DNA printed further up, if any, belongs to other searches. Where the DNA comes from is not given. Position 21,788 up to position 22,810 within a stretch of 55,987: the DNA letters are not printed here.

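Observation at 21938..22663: Phage early gene encodes a secreted PEP-CTERM (exosortase-sorted) protein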

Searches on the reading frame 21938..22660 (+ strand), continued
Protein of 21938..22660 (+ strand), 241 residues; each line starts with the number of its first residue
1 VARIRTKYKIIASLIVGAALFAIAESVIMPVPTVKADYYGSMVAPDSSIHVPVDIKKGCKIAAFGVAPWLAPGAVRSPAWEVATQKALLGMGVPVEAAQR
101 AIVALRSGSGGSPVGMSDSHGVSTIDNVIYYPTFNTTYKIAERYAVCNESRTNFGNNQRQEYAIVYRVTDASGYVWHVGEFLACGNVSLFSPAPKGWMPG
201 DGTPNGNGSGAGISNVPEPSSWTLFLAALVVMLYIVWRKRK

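Call 43: search_protein_families(library=ncbifam, proteins=[P0059, P0061, P0062, P0065, P0070, P0072, P0084, P0092, P0095, P0103], max_evalue=0.01)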
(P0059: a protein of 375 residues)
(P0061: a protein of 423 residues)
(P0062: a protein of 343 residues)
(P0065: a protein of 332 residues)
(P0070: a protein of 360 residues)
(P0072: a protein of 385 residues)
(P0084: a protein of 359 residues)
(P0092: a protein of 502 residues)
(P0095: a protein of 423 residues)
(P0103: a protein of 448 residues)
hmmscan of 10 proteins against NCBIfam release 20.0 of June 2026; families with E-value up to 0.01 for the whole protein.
P0059 (375 aa): 5 families
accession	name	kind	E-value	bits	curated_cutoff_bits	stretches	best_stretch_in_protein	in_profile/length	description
NF038119.1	PEP_CTERM_MHFG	equivalog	3.2e-20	73.5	100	2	175-298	2-120/260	MHFG family PEP-CTERM protein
NF035944.1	PEPxxWA-CTERM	domain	1.1e-05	25.2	35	1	352-375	1-24/24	PEPxxWA-CTERM sorting domain-containing protein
NF038126.1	PEP_CTERM_FxDxF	subfamily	1.4e-05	25.3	50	1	343-375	133-165/165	FxDxF family PEP-CTERM protein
NF038129.1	PEP_NF038129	equivalog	0.00011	22.1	65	1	345-375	164-194/194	NF038129 family PEP-CTERM protein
NF038124.1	PEP_CTERM_TLD_A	exception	0.0044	16.6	100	0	350-375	209-234/235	PEP_CTERM-anchored TLD domain-containing protein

P0061 (423 aa): 7 families
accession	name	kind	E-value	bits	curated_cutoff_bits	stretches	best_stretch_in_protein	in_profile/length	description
NF038119.1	PEP_CTERM_MHFG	equivalog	1.5e-17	64.7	100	1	164-422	3-259/260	MHFG family PEP-CTERM protein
NF038129.1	PEP_NF038129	equivalog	0.00014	21.7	65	1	392-422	164-194/194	NF038129 family PEP-CTERM protein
NF033554.9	floc_PepA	equivalog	0.00025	20.9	80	1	397-423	235-261/261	flocculation-associated PEP-CTERM protein PepA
NF041538.1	PEP_EDSA_1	subfamily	0.0019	17.9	100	1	393-422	277-307/307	EDSAP-1 family PEP-CTERM protein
TIGR02595.1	PEP_CTERM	domain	0.0026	18.5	16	1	399-423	1-24/24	PEP-CTERM sorting domain-containing protein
NF041927.1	Xrt_dep_XDP1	equivalog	0.0042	17.1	125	1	393-422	214-242/242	exosortase-dependent surface protein XDP1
NF038125.1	PEP_CTERM_THxN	subfamily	0.0079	15.8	85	0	396-422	222-246/246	THxN family PEP-CTERM protein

P0062 (343 aa): 9 families
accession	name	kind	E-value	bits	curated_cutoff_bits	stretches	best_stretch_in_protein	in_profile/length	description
NF038119.1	PEP_CTERM_MHFG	equivalog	1.3e-17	65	100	2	152-285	3-131/260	MHFG family PEP-CTERM protein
NF038129.1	PEP_NF038129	equivalog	7.8e-06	25.9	65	1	314-343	167-194/194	NF038129 family PEP-CTERM protein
NF041538.1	PEP_EDSA_1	subfamily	1.2e-05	25.2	100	1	318-343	281-307/307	EDSAP-1 family PEP-CTERM protein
NF033554.9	floc_PepA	equivalog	8.5e-05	22.5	80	1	319-343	236-260/261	flocculation-associated PEP-CTERM protein PepA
NF041927.1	Xrt_dep_XDP1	equivalog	0.00011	22.3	125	1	318-343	217-242/242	exosortase-dependent surface protein XDP1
TIGR02595.1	PEP_CTERM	domain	0.00016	22.3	16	1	320-343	1-24/24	PEP-CTERM sorting domain-containing protein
NF038125.1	PEP_CTERM_THxN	subfamily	0.00023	20.8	85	1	320-343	223-246/246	THxN family PEP-CTERM protein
NF033947.0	PEP-cistern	hypoth_equivalog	0.0053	16.5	60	1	309-342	161-195/195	cistern family PEP-CTERM protein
NF038120.1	PEP_CTERM_QFxxD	subfamily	0.0082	16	80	0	317-343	190-215/215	NF038120 family PEP-CTERM protein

P0065 (332 aa): 10 families
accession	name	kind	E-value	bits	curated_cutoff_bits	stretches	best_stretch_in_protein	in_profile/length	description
NF038119.1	PEP_CTERM_MHFG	equivalog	1.2e-20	75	100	1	162-286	2-121/260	MHFG family PEP-CTERM protein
NF038129.1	PEP_NF038129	equivalog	1.3e-05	25.1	65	1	295-332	158-193/194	NF038129 family PEP-CTERM protein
TIGR02595.1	PEP_CTERM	domain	0.00066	20.3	16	1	310-332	1-23/24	PEP-CTERM sorting domain-containing protein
NF041538.1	PEP_EDSA_1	subfamily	0.0013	18.4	100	1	308-332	283-306/307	EDSAP-1 family PEP-CTERM protein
NF041927.1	Xrt_dep_XDP1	equivalog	0.003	17.6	125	1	307-332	216-242/242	exosortase-dependent surface protein XDP1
NF038126.1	PEP_CTERM_FxDxF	subfamily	0.0033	17.7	50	1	309-331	141-163/165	FxDxF family PEP-CTERM protein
NF033554.9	floc_PepA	equivalog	0.0046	16.8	80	1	308-332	235-259/261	flocculation-associated PEP-CTERM protein PepA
NF038120.1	PEP_CTERM_QFxxD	subfamily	0.0051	16.7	80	1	309-332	192-215/215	NF038120 family PEP-CTERM protein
NF038118.1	PEP_CTERM_CCXG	equivalog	0.0062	16.2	90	1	306-332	172-198/199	CCXG family PEP-CTERM protein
NF033947.0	PEP-cistern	hypoth_equivalog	0.008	15.9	60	0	302-332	165-195/195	cistern family PEP-CTERM protein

P0070 (360 aa): 4 families
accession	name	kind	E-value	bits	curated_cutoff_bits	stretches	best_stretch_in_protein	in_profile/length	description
NF038119.1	PEP_CTERM_MHFG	equivalog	5.5e-19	69.5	100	1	167-320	2-150/260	MHFG family PEP-CTERM protein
TIGR02595.1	PEP_CTERM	domain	1.5e-05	25.5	16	1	336-360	1-24/24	PEP-CTERM sorting domain-containing protein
NF038129.1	PEP_NF038129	equivalog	0.00055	19.8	65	1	326-359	160-194/194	NF038129 family PEP-CTERM protein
NF041538.1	PEP_EDSA_1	subfamily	0.0036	17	100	1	327-359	275-307/307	EDSAP-1 family PEP-CTERM protein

P0072 (385 aa): 6 families
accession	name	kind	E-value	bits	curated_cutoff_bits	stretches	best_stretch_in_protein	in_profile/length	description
NF038119.1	PEP_CTERM_MHFG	equivalog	1.2e-17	65.1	100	1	193-325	2-129/260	MHFG family PEP-CTERM protein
NF041538.1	PEP_EDSA_1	subfamily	2.8e-06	27.2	100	1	360-385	283-307/307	EDSAP-1 family PEP-CTERM protein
NF033554.9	floc_PepA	equivalog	6.2e-06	26.2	80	1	361-385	236-260/261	flocculation-associated PEP-CTERM protein PepA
NF038125.1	PEP_CTERM_THxN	subfamily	0.00039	20.1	85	1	355-385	217-246/246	THxN family PEP-CTERM protein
NF041927.1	Xrt_dep_XDP1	equivalog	0.00056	20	125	1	358-385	215-242/242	exosortase-dependent surface protein XDP1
NF038129.1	PEP_NF038129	equivalog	0.0094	15.8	65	0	358-385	167-194/194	NF038129 family PEP-CTERM protein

P0084 (359 aa): 7 families
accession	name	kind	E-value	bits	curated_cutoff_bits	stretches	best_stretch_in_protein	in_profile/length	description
NF038119.1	PEP_CTERM_MHFG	equivalog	1.9e-21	77.6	100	1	176-296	2-117/260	MHFG family PEP-CTERM protein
NF038129.1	PEP_NF038129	equivalog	7.8e-06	25.9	65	1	327-359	167-194/194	NF038129 family PEP-CTERM protein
NF038126.1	PEP_CTERM_FxDxF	subfamily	3.6e-05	24.1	50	1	301-359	114-165/165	FxDxF family PEP-CTERM protein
TIGR02595.1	PEP_CTERM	domain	0.0031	18.3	16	1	336-359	1-22/24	PEP-CTERM sorting domain-containing protein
TIGR04155.1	cyano_PEP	subfamily_domain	0.0031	17.2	21.6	1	336-357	1-22/27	PEP-CTERM sorting domain-containing protein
NF033554.9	floc_PepA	equivalog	0.0063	16.3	80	1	334-359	235-258/261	flocculation-associated PEP-CTERM protein PepA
NF041538.1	PEP_EDSA_1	subfamily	0.0077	15.9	100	0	333-359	283-307/307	EDSAP-1 family PEP-CTERM protein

P0092 (502 aa): 4 families
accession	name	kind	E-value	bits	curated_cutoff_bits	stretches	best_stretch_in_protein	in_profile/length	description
NF038119.1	PEP_CTERM_MHFG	equivalog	4.4e-18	66.5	100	1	292-415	3-121/260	MHFG family PEP-CTERM protein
NF038126.1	PEP_CTERM_FxDxF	subfamily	0.0026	18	50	1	449-482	130-165/165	FxDxF family PEP-CTERM protein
NF041538.1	PEP_EDSA_1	subfamily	0.0033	17.1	100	1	449-481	274-306/307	EDSAP-1 family PEP-CTERM protein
NF038129.1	PEP_NF038129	equivalog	0.004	17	65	1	448-481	159-193/194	NF038129 family PEP-CTERM protein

P0095 (423 aa): 5 families
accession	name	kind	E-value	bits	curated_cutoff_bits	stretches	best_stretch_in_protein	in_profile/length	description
NF038119.1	PEP_CTERM_MHFG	equivalog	3.9e-15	56.9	100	1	210-377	3-167/260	MHFG family PEP-CTERM protein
NF038129.1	PEP_NF038129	equivalog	6.7e-05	22.8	65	1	380-418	156-194/194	NF038129 family PEP-CTERM protein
NF041538.1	PEP_EDSA_1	subfamily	8.5e-05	22.3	100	1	386-418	279-307/307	EDSAP-1 family PEP-CTERM protein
NF033554.9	floc_PepA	equivalog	0.003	17.4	80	1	393-419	235-261/261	flocculation-associated PEP-CTERM protein PepA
NF038126.1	PEP_CTERM_FxDxF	subfamily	0.0044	17.3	50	0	391-418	138-165/165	FxDxF family PEP-CTERM protein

P0103 (448 aa): 11 families
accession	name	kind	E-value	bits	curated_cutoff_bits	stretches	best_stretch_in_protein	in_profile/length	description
NF038119.1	PEP_CTERM_MHFG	equivalog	4.8e-15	56.6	100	2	100-274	3-176/260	MHFG family PEP-CTERM protein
NF038129.1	PEP_NF038129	equivalog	4.9e-06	26.5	65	1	413-447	158-194/194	NF038129 family PEP-CTERM protein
NF033554.9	floc_PepA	equivalog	0.00029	20.7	80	1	410-447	221-258/261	flocculation-associated PEP-CTERM protein PepA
NF041927.1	Xrt_dep_XDP1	equivalog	0.00038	20.5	125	1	418-446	213-242/242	exosortase-dependent surface protein XDP1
NF033947.0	PEP-cistern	hypoth_equivalog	0.00094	19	60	1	406-446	156-195/195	cistern family PEP-CTERM protein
NF038124.1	PEP_CTERM_TLD_A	exception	0.0023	17.5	100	1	423-447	210-234/235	PEP_CTERM-anchored TLD domain-containing protein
NF038126.1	PEP_CTERM_FxDxF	subfamily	0.0024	18.1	50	1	420-447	138-165/165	FxDxF family PEP-CTERM protein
TIGR02595.1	PEP_CTERM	domain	0.0041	17.9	16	1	424-447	1-23/24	PEP-CTERM sorting domain-containing protein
NF038120.1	PEP_CTERM_QFxxD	subfamily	0.0055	16.6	80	0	421-446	190-214/215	NF038120 family PEP-CTERM protein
NF038118.1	PEP_CTERM_CCXG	equivalog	0.0069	16.1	90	1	417-447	169-199/199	CCXG family PEP-CTERM protein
NF038125.1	PEP_CTERM_THxN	subfamily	0.0077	15.8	85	0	421-447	219-246/246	THxN family PEP-CTERM protein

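Call 44: search_protein_families(library=pfam, proteins=[P0059, P0061, P0062, P0065, P0070, P0072, P0084, P0092, P0095, P0103], max_evalue=0.01)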
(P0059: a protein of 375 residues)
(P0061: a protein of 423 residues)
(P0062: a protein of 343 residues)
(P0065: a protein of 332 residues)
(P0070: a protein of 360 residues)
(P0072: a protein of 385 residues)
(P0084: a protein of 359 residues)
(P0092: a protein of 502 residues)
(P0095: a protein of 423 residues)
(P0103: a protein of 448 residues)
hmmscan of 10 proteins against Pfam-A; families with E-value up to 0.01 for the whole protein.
P0059 (375 aa): 1 family
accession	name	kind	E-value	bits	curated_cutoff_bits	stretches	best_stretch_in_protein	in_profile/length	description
PF07589.16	PEP-CTERM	-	2.6e-06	27.7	20.7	1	351-375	1-24/24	PEP-CTERM motif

P0061 (423 aa): 1 family
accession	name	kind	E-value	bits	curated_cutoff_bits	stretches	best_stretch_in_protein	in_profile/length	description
PF07589.16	PEP-CTERM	-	0.00056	20.3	20.7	1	398-421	1-24/24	PEP-CTERM motif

P0062 (343 aa): 1 family
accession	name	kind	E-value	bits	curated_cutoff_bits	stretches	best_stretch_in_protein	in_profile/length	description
PF07589.16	PEP-CTERM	-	4.8e-05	23.7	20.7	1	319-341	1-24/24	PEP-CTERM motif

P0065 (332 aa): 1 family
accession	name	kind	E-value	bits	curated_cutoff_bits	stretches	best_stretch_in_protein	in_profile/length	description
PF07589.16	PEP-CTERM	-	0.00011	22.6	20.7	1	310-332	2-24/24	PEP-CTERM motif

P0070 (360 aa): 1 family
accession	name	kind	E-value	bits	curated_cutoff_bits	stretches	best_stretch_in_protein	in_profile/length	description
PF07589.16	PEP-CTERM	-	0.00014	22.2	20.7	1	335-358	1-23/24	PEP-CTERM motif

P0072 (385 aa): 1 family
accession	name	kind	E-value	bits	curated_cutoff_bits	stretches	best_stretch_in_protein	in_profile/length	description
PF07589.16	PEP-CTERM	-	0.0013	19.2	20.7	1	361-384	1-24/24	PEP-CTERM motif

P0084 (359 aa): 1 family
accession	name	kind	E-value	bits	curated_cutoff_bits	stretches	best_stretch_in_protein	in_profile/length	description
PF07589.16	PEP-CTERM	-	8.1e-05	23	20.7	1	335-359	1-24/24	PEP-CTERM motif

P0092 (502 aa): 2 families
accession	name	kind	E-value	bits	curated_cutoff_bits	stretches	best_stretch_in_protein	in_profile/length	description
PF07589.16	PEP-CTERM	-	0.0025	18.3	20.7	1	460-483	3-24/24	PEP-CTERM motif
PF24042.1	DUF7351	-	0.0066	16.7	31.2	0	80-124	63-105/177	Domain of unknown function (DUF7351)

P0095 (423 aa): 1 family
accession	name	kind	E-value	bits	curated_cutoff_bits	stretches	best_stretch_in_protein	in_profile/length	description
PF07589.16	PEP-CTERM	-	3.5e-05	24.2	20.7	1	394-419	1-24/24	PEP-CTERM motif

P0103 (448 aa): 1 family
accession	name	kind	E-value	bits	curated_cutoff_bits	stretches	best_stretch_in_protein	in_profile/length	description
PF07589.16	PEP-CTERM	-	3.1e-06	27.5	20.7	1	423-447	1-24/24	PEP-CTERM motif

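Call 50: find_related_loci(query=A3, collection=genome_contigs, flank=10000)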
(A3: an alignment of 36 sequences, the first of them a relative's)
Query A3 (276 aa) in genome_contigs; peptide patterns used: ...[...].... (x = any residue, [..] = any of these).
94 stretches matched a pattern; 80 encode a relative of the query (tblastn E <= 1e-3); 80 distinct loci.
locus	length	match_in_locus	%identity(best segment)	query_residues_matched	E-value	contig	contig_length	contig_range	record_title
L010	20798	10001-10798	68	10-276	3e-106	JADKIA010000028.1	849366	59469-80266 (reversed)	MAG: Ideonella sp. isolate Skiv_18-Q3-R9-52_BATAC.318 tig00287173-10-8480320, whole genome shotgun sequence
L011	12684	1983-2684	50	48-275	6e-61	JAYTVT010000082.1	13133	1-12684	MAG: Betaproteobacteria bacterium isolate GFS_5737 GFS_5737_81, whole genome shotgun sequence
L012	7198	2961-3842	41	47-276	7e-60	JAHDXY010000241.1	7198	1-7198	MAG: Burkholderiaceae bacterium isolate PRO21 NODE_9797_length_7198_cov_5.751505, whole genome shotgun sequence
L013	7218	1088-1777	51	44-276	5e-59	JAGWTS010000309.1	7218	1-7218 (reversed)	MAG: Burkholderiales bacterium isolate REEB379 contig-150_11818, whole genome shotgun sequence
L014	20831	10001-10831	41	38-276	2e-58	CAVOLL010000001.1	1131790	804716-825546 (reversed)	MAG: uncultured beta proteobacterium isolate MFD09964.bin.2.232 genome assembly, contig: contig_19179, whole genome shot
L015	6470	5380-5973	56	84-276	4e-58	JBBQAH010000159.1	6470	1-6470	MAG: Burkholderiales bacterium isolate Co_metawrap_1483 Cmw_1483_k141_10759176_length_6470_cov_38.0000, whole genome sho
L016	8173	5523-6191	49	50-276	2e-57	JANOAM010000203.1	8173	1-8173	MAG: Betaproteobacteria bacterium isolate VAR_18_metabat_304 VAR_18_k141_23018, whole genome shotgun sequence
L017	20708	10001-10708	51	43-276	1e-57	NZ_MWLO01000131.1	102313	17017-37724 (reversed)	Ideonella sp. A 288 EOINJALH_131, whole genome shotgun sequence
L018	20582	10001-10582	54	84-276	1e-57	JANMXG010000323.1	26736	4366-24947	MAG: Betaproteobacteria bacterium isolate OTE_88_metabat_136 OTE_88_k141_1393900, whole genome shotgun sequence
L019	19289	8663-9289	51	42-262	1e-56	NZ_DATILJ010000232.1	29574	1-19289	MAG: Aquabacterium sp. isolate SMAG_U15741 k141_100838, whole genome shotgun sequence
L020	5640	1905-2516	51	84-276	4e-55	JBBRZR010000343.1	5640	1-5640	MAG: Burkholderiales bacterium isolate metawrap_la5_61 metawrap_la5_61_K_1862037_L_5640_cov_53.2117, whole genome shotgu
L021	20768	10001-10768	45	48-276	9e-55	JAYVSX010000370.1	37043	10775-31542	MAG: Rubrivivax sp. isolate GL74_DN_metabinner_10 GL74_DN_metabinner_10_369, whole genome shotgun sequence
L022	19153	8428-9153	48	47-258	2e-54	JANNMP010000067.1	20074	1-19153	MAG: Burkholderiaceae bacterium isolate SOY_35_metabat.30 SOY_35_k141_3021063, whole genome shotgun sequence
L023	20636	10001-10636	50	55-276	2e-54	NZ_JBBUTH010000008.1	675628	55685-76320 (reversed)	Pseudaquabacterium inlustre strain DXS22W DXS22W_ctg008, whole genome shotgun sequence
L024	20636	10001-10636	50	46-271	2e-54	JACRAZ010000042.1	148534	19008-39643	MAG: Burkholderiales bacterium isolate NC_groundwater_1607_Pr3_B-0.1um_70_45 SR-2_scaffold_141_1618482, whole genome sho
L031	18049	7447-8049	52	83-276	6e-55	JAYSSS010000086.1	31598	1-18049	MAG: Ideonella sp. isolate GFS_12224 GFS_12224_85, whole genome shotgun sequence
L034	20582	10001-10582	54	84-276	2e-57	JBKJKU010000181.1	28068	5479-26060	MAG: Aquabacterium sp. isolate ant_bin.257 k117_1256425, whole genome shotgun sequence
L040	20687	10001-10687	47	50-269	1e-49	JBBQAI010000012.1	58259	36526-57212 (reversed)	MAG: Burkholderiales bacterium isolate Co_metawrap_1481 Cmw_1481_k141_695551_length_58259_cov_26.2224, whole genome shot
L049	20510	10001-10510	53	47-220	1e-46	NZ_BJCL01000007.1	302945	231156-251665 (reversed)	Pseudaquabacterium pictum strain W35 sequence07, whole genome shotgun sequence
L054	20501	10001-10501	49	50-212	1e-44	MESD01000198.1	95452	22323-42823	MAG: Burkholderiales bacterium RIFCSPHIGHO2_12_FULL_69_20 rifcsphigho2_12_scaffold_733, whole genome shotgun sequence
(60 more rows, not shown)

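Call 54: search_protein_families(library=phrogs, proteins=[window:21938-22660:+], max_evalue=0.001)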
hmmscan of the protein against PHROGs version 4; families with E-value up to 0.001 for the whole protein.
window:21938-22660:+ (241 aa): 0 families
